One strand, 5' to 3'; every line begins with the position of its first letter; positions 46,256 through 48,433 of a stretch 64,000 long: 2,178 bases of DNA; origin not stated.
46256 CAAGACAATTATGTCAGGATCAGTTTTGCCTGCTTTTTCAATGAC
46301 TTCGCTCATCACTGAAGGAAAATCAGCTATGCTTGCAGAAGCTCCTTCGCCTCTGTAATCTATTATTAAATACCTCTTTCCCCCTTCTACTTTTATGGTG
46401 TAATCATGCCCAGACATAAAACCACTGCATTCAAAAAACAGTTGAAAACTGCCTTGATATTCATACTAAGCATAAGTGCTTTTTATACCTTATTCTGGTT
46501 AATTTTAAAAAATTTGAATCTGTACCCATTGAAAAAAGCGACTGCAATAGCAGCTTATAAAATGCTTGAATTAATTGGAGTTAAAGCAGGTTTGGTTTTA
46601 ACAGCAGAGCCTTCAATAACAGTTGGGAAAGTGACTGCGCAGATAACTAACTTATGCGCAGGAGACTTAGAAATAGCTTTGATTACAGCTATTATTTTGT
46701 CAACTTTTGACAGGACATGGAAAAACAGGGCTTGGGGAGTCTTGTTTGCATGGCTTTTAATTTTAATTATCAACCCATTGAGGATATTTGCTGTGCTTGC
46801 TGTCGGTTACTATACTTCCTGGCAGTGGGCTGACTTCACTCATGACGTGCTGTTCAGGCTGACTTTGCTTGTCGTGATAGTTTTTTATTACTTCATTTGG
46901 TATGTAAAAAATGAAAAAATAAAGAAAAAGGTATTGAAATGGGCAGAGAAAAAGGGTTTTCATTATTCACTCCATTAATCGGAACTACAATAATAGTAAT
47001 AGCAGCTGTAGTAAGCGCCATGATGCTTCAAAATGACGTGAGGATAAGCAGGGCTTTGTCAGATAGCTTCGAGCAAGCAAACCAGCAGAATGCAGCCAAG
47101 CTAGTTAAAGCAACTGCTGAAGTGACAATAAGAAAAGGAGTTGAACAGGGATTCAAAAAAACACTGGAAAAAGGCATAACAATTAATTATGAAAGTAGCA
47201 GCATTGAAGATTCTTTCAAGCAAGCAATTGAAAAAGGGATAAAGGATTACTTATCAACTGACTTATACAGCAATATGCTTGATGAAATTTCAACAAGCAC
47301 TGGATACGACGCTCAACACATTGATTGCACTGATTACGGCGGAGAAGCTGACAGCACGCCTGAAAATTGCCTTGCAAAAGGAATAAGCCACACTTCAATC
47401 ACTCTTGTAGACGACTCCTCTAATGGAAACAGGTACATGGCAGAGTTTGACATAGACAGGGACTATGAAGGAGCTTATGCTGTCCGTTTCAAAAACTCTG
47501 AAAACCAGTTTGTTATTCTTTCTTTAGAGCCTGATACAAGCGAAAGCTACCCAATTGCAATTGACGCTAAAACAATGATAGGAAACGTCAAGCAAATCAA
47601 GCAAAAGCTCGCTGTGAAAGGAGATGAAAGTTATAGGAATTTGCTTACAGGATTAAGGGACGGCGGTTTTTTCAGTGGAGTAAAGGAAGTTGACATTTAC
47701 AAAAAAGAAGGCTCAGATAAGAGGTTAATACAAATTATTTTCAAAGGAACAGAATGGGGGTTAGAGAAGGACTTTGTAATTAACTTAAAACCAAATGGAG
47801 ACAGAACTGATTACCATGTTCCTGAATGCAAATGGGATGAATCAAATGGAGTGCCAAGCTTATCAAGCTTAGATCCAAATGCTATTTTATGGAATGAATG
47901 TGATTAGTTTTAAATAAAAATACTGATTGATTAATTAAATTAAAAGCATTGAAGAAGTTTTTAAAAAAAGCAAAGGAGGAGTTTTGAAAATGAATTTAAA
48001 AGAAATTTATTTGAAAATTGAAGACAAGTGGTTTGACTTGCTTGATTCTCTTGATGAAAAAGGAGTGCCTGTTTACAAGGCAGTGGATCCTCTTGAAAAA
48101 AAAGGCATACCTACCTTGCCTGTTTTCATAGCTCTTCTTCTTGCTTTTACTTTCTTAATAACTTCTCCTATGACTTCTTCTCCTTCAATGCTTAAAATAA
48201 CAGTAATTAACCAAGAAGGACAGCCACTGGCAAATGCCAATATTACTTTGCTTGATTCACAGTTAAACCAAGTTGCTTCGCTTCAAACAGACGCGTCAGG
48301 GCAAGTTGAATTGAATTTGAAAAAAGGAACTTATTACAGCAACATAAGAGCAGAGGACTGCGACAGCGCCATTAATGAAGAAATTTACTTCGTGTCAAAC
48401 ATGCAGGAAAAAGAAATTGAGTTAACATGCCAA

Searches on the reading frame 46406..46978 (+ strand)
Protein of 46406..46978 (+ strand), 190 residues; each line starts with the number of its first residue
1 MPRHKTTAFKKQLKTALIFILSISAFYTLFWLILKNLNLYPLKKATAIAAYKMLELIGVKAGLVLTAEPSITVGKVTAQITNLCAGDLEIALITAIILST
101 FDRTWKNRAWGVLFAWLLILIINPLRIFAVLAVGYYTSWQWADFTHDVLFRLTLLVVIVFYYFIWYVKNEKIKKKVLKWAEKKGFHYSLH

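Call 6: search_protein_families(library=pfam, proteins=[window:46406-46978:+], max_evalue=0.01)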
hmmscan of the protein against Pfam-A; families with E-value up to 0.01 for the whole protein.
window:46406-46978:+ (190 aa): 1 family
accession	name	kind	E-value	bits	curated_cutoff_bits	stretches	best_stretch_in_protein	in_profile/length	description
PF09721.15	Exosortase_EpsH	-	8.1e-10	38.9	25.7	1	10-164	95-250/254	Transmembrane exosortase (Exosortase_EpsH)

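Call 9: search_protein_families(library=ncbifam, proteins=[window:46406-46978:+], max_evalue=0.01)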
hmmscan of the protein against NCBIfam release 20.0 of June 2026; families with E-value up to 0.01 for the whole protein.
window:46406-46978:+ (190 aa): 11 families
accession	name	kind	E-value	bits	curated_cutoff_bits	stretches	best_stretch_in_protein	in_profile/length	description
TIGR04178.1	exo_archaeo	signature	5.5e-12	45.8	23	1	79-167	2-95/97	exosortase/archaeosortase family protein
NF046081.1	exosort_XrtX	exception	1.2e-09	38.2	170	1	14-172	9-165/168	exosortase X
TIGR04144.1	archaeo_VPXXXP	exception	6.1e-08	32.8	150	1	15-168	4-152/156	archaeosortase B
TIGR02602.1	8TM_EpsH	subfamily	6.9e-07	29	105.55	1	14-164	86-235/241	exosortase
TIGR04300.1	exosort_XrtM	exception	1.4e-06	28.8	125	1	49-167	27-141/150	exosortase family protein XrtM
NF038142.1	exosort_XrtW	exception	4.1e-06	25.4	425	1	25-137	121-233/494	exosortase W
NF033505.2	paceosortase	exception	4.5e-06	26.9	80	1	18-167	11-148/167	pacearchaeosortase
TIGR04175.1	archaeo_artD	exception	2.9e-05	24.1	125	1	20-167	6-140/150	archaeosortase D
TIGR03109.2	exosort_XrtA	exception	5.2e-05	22.8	208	1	21-165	111-255/261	exosortase A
TIGR03110.1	exosort_Gpos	exception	0.0022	17.9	102.75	1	16-169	24-179/187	exosortase family protein XrtG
TIGR04128.1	exoso_Fjoh_1448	exception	0.0024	18.1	90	0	13-168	5-171/174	exosortase family protein XrtF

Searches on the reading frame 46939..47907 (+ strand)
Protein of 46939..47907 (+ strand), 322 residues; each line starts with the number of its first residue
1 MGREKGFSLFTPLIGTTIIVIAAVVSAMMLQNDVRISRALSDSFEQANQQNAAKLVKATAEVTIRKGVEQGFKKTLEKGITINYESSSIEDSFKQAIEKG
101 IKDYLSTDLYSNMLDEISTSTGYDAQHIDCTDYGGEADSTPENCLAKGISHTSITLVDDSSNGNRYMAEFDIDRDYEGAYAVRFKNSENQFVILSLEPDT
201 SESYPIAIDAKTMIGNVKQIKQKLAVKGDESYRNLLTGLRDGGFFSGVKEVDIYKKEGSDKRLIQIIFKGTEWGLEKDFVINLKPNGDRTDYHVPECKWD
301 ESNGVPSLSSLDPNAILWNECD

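Call 6: search_protein_families(library=pfam, proteins=[window:46939-47907:+], max_evalue=0.01)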
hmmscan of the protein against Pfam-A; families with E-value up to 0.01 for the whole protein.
window:46939-47907:+ (322 aa): 0 families

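Call 9: search_protein_families(library=ncbifam, proteins=[window:46939-47907:+], max_evalue=0.01)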
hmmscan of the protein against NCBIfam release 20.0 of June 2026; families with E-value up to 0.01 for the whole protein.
window:46939-47907:+ (322 aa): 0 families

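Call 53: search_protein_families(library=pfam, proteins=[window:46939-47907:+], max_evalue=1)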
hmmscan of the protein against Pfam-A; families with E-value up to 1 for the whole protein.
window:46939-47907:+ (322 aa): 2 families
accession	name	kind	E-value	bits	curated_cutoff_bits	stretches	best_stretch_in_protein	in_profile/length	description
PF14277.12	DUF4364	-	0.12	12.6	26.9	1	117-197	49-131/162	Domain of unknown function (DUF4364)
PF16490.10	Oxidoreduct_C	-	0.2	11.8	27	1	57-110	165-217/278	Putative oxidoreductase C terminal domain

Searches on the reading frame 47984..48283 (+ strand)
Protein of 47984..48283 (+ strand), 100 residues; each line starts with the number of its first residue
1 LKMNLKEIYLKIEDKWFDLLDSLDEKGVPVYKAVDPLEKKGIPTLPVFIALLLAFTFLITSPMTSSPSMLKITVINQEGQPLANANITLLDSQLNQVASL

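Call 53: search_protein_families(library=pfam, proteins=[window:47984-48283:+], max_evalue=1)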
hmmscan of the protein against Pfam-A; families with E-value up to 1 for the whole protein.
window:47984-48283:+ (100 aa): 1 family
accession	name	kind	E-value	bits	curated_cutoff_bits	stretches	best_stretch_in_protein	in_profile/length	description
PF13620.12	CarboxypepD_reg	-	0.026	15.3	32.3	1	71-96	3-28/82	Carboxypeptidase regulatory-like domain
